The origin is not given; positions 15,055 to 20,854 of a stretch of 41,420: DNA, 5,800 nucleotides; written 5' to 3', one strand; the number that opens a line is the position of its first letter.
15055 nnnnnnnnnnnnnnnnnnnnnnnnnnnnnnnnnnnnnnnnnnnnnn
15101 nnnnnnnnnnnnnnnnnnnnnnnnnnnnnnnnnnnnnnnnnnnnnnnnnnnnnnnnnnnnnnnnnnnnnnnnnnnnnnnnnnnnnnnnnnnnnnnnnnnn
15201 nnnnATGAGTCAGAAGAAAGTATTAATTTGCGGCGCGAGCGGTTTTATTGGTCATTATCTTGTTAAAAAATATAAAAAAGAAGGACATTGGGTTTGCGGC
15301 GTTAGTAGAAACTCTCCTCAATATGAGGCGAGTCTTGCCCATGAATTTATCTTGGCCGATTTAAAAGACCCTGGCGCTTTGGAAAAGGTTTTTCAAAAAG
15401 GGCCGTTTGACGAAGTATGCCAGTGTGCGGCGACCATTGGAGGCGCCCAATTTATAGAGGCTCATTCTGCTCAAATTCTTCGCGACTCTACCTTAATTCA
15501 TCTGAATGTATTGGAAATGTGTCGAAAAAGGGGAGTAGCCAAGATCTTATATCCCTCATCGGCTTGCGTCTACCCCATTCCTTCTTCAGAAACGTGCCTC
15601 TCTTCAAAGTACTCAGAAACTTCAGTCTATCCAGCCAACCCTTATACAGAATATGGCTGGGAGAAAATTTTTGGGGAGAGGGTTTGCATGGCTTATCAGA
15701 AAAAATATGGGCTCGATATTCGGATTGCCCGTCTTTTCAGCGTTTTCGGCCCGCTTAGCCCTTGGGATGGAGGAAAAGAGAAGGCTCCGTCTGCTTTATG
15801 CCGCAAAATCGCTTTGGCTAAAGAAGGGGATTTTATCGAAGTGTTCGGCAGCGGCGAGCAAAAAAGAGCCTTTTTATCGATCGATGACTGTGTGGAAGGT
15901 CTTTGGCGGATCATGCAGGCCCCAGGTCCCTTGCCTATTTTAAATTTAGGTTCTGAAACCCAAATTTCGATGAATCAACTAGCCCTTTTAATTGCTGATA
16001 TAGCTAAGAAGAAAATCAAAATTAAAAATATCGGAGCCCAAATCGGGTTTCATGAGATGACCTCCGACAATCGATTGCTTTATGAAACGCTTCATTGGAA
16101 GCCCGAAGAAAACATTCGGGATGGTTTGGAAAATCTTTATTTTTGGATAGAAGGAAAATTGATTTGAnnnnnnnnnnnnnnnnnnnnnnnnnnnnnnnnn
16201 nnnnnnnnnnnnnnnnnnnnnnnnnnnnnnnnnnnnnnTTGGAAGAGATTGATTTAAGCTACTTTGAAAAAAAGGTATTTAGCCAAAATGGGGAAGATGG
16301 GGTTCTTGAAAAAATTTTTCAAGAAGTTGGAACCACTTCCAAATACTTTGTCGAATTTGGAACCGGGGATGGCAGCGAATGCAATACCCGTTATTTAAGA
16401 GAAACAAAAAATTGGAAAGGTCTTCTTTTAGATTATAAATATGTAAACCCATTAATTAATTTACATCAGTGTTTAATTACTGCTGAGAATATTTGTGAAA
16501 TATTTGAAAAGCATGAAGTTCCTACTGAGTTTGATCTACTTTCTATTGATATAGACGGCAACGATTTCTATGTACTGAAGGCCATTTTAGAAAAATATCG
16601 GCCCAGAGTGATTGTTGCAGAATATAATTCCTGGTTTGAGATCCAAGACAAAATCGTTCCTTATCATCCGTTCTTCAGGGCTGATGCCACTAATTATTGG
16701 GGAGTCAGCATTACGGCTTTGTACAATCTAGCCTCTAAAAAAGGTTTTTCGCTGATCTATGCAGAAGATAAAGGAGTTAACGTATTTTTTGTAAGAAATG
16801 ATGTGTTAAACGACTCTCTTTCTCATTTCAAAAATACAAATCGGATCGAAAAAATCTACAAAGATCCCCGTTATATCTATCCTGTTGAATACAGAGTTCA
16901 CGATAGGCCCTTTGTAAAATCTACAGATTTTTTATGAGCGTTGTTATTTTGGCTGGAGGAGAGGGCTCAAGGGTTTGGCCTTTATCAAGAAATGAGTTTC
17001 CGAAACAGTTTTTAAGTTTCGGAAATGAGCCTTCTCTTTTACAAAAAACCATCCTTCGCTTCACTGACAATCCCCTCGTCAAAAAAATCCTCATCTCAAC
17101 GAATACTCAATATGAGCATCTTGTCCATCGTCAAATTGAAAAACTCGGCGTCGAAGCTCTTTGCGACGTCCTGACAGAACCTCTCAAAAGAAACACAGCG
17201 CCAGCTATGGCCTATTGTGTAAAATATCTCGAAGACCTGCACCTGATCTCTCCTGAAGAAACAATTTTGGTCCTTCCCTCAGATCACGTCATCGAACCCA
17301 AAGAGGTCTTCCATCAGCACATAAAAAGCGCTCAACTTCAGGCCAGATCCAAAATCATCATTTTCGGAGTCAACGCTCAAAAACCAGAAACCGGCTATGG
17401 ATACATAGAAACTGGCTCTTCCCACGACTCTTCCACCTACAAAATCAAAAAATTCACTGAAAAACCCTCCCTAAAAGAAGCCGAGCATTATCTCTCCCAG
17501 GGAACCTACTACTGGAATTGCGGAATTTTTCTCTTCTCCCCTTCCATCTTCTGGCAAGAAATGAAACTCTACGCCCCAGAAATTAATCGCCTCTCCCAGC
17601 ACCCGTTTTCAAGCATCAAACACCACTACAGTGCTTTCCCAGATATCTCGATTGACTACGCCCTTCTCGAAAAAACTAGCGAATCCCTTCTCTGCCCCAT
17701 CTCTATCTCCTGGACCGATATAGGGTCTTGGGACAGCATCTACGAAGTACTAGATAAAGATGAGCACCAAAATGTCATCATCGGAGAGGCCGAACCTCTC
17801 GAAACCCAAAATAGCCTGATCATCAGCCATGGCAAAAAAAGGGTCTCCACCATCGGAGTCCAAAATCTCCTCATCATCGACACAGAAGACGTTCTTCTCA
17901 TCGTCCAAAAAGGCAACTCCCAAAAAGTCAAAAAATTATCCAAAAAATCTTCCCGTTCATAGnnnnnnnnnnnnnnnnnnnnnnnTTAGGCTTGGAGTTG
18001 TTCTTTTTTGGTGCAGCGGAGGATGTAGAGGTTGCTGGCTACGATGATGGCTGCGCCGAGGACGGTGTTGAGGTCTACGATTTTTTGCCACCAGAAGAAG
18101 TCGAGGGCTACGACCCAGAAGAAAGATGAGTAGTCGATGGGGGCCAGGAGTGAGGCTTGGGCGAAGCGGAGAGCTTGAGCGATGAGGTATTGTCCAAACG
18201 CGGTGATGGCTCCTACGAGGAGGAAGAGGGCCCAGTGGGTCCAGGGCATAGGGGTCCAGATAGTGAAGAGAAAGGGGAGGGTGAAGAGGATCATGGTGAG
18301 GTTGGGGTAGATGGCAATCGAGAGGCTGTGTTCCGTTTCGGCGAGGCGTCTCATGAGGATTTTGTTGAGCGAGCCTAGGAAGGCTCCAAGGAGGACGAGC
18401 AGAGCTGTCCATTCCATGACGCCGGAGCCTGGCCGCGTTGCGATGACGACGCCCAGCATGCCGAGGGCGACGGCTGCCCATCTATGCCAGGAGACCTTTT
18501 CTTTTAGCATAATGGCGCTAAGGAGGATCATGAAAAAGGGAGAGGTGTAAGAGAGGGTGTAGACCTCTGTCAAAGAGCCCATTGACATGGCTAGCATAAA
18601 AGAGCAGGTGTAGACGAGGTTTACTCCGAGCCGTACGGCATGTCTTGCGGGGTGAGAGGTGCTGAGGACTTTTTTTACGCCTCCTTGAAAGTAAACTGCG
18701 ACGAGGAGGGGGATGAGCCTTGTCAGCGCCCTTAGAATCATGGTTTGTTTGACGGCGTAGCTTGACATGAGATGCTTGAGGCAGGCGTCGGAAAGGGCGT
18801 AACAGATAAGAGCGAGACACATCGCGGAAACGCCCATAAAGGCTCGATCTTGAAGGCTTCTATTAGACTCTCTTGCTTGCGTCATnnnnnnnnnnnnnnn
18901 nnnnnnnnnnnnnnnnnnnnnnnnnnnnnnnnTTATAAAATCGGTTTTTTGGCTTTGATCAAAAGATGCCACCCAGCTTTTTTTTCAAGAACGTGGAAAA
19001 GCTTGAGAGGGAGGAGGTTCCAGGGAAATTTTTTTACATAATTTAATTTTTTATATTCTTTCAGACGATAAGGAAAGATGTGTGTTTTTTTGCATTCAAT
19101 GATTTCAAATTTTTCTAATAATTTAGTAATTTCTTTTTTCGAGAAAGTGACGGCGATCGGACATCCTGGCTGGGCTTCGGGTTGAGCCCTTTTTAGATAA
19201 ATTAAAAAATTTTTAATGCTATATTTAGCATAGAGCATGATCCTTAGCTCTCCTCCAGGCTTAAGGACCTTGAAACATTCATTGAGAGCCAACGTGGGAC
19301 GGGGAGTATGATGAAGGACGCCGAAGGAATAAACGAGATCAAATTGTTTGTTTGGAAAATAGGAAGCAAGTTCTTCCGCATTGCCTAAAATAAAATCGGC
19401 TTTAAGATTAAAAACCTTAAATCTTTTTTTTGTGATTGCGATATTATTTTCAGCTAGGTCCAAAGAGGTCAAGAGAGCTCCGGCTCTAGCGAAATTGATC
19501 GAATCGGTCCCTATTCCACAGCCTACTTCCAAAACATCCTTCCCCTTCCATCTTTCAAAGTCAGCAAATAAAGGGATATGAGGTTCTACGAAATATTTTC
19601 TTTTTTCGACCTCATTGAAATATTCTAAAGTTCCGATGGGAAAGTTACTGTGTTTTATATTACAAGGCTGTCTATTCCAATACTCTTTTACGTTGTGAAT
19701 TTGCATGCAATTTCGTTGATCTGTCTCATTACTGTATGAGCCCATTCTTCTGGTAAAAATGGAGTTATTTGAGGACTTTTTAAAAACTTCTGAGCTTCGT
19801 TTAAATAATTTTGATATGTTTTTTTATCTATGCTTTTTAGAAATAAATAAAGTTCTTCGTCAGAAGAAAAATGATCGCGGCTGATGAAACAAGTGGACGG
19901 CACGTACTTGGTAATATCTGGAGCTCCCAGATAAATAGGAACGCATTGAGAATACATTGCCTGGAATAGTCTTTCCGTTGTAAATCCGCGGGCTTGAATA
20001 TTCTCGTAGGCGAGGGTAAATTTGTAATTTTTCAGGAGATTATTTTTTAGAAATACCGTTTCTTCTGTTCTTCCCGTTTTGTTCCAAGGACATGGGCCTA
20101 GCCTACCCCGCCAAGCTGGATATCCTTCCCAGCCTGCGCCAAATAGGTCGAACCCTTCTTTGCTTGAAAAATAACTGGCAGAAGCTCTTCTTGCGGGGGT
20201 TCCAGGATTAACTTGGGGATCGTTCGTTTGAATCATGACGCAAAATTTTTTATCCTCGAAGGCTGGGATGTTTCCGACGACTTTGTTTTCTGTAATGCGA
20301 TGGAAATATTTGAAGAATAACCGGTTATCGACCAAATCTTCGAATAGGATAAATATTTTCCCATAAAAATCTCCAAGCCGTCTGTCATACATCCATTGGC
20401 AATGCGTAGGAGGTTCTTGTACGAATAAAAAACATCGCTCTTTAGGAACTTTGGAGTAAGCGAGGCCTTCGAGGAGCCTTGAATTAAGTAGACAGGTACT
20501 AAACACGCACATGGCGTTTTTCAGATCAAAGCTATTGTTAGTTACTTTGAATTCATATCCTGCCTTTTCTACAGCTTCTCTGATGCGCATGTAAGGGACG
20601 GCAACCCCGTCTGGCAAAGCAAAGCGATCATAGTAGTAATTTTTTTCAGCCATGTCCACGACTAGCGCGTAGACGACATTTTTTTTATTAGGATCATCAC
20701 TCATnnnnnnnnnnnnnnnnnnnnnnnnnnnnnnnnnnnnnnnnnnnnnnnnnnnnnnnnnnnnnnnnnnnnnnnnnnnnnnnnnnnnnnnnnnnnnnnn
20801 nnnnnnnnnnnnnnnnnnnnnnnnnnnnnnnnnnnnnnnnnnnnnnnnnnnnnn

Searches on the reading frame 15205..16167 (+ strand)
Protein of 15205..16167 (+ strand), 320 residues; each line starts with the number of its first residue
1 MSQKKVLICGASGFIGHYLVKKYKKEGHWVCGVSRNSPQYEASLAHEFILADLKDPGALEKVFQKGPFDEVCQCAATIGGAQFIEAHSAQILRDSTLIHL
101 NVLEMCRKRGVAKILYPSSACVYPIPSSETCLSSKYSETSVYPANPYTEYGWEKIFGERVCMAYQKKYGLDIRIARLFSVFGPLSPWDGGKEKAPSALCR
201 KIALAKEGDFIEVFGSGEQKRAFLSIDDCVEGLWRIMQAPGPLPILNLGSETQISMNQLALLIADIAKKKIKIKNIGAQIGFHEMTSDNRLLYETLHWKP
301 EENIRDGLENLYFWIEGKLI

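Call 45: search_protein_families(library=pfam, proteins=[window:15205-16167:+])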
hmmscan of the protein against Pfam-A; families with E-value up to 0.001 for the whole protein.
window:15205-16167:+ (320 aa): 7 families
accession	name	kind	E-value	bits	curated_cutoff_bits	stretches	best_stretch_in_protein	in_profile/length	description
PF01370.27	Epimerase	-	3.8e-48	164.4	20.9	1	6-240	1-228/240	NAD dependent epimerase/dehydratase family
PF16363.11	GDP_Man_Dehyd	-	4.4e-26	92.6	27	1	7-308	1-329/332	GDP-mannose 4,6 dehydratase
PF04321.23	RmlD_sub_bind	-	9.3e-10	38.5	27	1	5-179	2-153/287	RmlD substrate binding domain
PF13460.12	NAD_binding_10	-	1.6e-07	31.8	27.2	1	10-124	1-104/184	NAD(P)H-binding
PF07993.18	NAD_binding_4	-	6.7e-06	25.9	20.1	0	87-231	104-256/258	Male sterility protein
PF01073.25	3Beta_HSD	-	8e-06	25.5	22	1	7-158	1-154/280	3-beta hydroxysteroid dehydrogenase/isomerase family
PF05368.20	NmrA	-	0.00045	20.3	27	1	3-65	2-69/298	NmrA-like family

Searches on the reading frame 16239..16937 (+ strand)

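Call 45: search_protein_families(library=pfam, proteins=[window:16239-16937:+])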
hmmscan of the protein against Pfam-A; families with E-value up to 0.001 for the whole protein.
window:16239-16937:+ (232 aa): 1 family
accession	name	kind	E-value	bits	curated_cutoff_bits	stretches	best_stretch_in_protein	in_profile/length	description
PF05050.19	Methyltransf_21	-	3.1e-06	27.9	22.7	1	82-133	99-152/173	Methyltransferase FkbM domain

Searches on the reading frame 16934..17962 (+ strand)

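Call 45: search_protein_families(library=pfam, proteins=[window:16934-17962:+])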
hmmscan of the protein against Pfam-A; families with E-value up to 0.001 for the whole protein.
window:16934-17962:+ (342 aa): 4 families
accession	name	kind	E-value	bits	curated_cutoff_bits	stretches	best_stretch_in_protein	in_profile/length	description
PF00483.29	NTP_transferase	-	6.3e-49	167.2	21.2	1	3-277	2-243/245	Nucleotidyl transferase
PF22640.1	ManC_GMP_beta-helix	-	2.2e-11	43.9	27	1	289-337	6-53/55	MannoseP isomerase/GMP-like beta-helix domain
PF12804.13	NTP_transf_3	-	2.3e-07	31.6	27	1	3-145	1-122/160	MobA-like NTP transferase domain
PF01128.25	IspD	-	0.00084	19.6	27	0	1-60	1-55/221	2-C-methyl-D-erythritol 4-phosphate cytidylyltransferase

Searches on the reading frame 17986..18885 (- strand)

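Call 45: search_protein_families(library=pfam, proteins=[window:17986-18885:-])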
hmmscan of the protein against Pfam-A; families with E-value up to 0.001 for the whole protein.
window:17986-18885:- (299 aa): 1 family
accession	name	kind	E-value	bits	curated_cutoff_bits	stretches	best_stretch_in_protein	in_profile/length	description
PF00892.27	EamA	-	2.9e-26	92.8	28.2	2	17-150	2-134/135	EamA-like transporter family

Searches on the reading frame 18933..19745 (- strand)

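Call 46: search_protein_families(library=pfam, proteins=[window:18933-19745:-])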
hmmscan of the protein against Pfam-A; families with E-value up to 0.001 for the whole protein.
window:18933-19745:- (270 aa): 10 families
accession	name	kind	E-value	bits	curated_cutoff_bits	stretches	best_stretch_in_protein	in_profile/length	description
PF08241.18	Methyltransf_11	-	6.5e-21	75.2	21.2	1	72-167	1-93/95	Methyltransferase domain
PF13649.12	Methyltransf_25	-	3.7e-20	72.9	27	1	71-165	1-97/97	Methyltransferase domain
PF13847.12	Methyltransf_31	-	6.6e-18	65.2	27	1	67-211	3-142/145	Methyltransferase domain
PF08242.18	Methyltransf_12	-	4.3e-16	59.9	30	1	72-167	1-98/98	Methyltransferase domain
PF13489.12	Methyltransf_23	-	5.4e-15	55.9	27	1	49-229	5-148/164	Methyltransferase domain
PF01209.24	Ubie_methyltran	-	8.9e-10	38.7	20.1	1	67-178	47-160/233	ubiE/COQ5 methyltransferase family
PF02353.26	CMAS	-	0.00012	22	27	1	67-169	62-164/273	Mycolic acid cyclopropane synthetase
PF05175.20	MTS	-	0.00031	20.9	23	1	64-180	28-149/170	Methyltransferase small domain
PF09445.16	Methyltransf_15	-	0.0004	20.4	22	1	71-139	4-76/165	RNA cap guanine-N2 methyltransferase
PF08003.17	Methyltransf_9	-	0.00058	19.4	23.8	0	65-167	113-215/315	Protein of unknown function (DUF1698)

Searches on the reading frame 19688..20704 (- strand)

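Call 46: search_protein_families(library=pfam, proteins=[window:19688-20704:-])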
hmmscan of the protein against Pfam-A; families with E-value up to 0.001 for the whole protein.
window:19688-20704:- (338 aa): 1 family
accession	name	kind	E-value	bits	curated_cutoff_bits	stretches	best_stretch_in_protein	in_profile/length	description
PF00852.26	Glyco_transf_10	-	2.5e-15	57.1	23.9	1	221-302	52-137/182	Glycosyltransferase family 10 (fucosyltransferase) C-term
